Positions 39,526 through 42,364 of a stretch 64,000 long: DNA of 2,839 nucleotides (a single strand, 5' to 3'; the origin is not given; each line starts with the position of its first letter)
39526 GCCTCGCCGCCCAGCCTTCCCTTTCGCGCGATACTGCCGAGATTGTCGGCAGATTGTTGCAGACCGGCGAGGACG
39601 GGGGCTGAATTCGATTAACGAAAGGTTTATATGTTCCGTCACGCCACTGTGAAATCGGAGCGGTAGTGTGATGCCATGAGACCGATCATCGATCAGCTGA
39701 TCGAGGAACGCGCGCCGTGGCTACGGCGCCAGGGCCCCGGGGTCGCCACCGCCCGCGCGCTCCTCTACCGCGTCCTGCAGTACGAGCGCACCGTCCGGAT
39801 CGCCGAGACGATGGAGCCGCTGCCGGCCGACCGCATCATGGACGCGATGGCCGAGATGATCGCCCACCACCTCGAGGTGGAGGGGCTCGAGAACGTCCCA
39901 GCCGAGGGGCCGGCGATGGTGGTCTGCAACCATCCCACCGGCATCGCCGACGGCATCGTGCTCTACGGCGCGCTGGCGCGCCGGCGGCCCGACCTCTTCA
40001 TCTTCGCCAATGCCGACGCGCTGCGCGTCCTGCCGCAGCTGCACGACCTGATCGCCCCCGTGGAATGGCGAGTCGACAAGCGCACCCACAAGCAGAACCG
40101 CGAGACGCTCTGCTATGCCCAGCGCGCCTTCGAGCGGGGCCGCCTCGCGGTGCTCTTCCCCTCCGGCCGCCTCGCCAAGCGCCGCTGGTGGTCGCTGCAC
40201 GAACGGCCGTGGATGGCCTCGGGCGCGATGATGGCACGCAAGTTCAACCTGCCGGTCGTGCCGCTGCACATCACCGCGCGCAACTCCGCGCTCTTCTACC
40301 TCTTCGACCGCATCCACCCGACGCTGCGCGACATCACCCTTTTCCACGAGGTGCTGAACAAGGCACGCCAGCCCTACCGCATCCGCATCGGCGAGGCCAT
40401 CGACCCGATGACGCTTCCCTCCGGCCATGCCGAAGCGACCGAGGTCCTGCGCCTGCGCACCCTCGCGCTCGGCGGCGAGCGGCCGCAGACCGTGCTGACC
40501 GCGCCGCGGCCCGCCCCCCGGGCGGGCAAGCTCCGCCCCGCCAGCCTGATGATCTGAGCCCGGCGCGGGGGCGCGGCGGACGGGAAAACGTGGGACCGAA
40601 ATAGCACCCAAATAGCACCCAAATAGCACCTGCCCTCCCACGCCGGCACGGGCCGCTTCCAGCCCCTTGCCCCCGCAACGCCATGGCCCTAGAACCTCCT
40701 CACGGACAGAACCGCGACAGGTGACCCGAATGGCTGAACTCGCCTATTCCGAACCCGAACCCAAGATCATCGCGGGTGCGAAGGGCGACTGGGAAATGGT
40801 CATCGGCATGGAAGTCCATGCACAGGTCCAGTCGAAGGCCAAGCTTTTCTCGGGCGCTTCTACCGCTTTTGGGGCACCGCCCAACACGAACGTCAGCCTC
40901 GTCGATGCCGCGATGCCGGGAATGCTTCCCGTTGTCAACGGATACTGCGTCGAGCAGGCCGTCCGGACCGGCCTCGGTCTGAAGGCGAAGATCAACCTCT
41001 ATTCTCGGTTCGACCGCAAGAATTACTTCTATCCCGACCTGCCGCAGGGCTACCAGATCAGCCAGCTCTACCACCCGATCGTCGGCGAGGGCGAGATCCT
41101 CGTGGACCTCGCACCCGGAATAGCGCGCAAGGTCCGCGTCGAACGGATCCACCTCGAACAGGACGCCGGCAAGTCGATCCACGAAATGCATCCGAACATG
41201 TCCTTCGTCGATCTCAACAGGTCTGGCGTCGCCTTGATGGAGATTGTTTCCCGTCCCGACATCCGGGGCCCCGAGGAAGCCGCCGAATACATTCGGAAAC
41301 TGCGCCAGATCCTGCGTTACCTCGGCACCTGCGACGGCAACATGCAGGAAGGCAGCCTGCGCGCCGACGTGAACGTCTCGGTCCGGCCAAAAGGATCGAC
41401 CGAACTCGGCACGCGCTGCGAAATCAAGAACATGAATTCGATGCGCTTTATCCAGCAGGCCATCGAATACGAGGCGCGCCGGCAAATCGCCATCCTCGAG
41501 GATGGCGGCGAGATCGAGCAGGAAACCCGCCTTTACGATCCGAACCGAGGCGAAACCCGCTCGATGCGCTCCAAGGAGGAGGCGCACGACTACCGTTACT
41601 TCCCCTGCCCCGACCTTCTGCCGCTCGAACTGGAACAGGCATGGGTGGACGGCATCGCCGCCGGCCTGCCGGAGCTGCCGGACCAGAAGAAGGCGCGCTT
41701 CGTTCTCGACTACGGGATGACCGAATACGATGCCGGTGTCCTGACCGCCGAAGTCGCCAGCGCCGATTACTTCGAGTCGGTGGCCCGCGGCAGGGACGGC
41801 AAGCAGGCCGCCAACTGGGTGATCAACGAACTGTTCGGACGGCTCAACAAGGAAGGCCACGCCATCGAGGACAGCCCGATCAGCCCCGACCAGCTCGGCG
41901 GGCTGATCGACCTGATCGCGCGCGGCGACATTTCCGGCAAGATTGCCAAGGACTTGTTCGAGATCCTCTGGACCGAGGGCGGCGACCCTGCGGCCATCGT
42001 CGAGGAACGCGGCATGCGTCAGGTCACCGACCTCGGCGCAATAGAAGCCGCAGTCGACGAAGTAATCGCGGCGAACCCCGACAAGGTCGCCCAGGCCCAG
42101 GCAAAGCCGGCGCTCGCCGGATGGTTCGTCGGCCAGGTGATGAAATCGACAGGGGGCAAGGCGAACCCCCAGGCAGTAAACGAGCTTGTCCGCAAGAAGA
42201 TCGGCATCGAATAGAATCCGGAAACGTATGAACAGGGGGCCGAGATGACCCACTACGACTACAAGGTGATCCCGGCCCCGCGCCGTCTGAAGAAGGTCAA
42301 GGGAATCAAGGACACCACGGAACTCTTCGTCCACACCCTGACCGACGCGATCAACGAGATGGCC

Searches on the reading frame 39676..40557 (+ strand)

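Call 104: search_protein_families(library=pfam, proteins=[window:39676-40557:+], max_evalue=0.001)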
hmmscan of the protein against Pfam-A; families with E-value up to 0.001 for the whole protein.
window:39676-40557:+ (293 aa): 2 families
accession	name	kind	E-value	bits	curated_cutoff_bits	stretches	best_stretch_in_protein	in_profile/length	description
PF01553.26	Acyltransferase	-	2.2e-18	66.8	23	1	66-199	2-131/132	Acyltransferase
PF19576.4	Acyltransf_2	-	8.8e-13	48.2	27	1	9-247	3-239/266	Acyltransferase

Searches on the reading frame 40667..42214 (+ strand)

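Call 104: search_protein_families(library=pfam, proteins=[window:40667-42214:+], max_evalue=0.001)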
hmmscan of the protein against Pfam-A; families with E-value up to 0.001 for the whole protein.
window:40667-42214:+ (515 aa): 2 families
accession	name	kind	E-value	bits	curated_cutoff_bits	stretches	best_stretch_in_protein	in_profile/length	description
PF02934.20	GatB_N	-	2.4e-119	398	23.4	1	44-327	1-276/277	GatB/GatE catalytic domain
PF02637.23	GatB_Yqey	-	1.6e-52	177.8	27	1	367-512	1-148/148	GatB domain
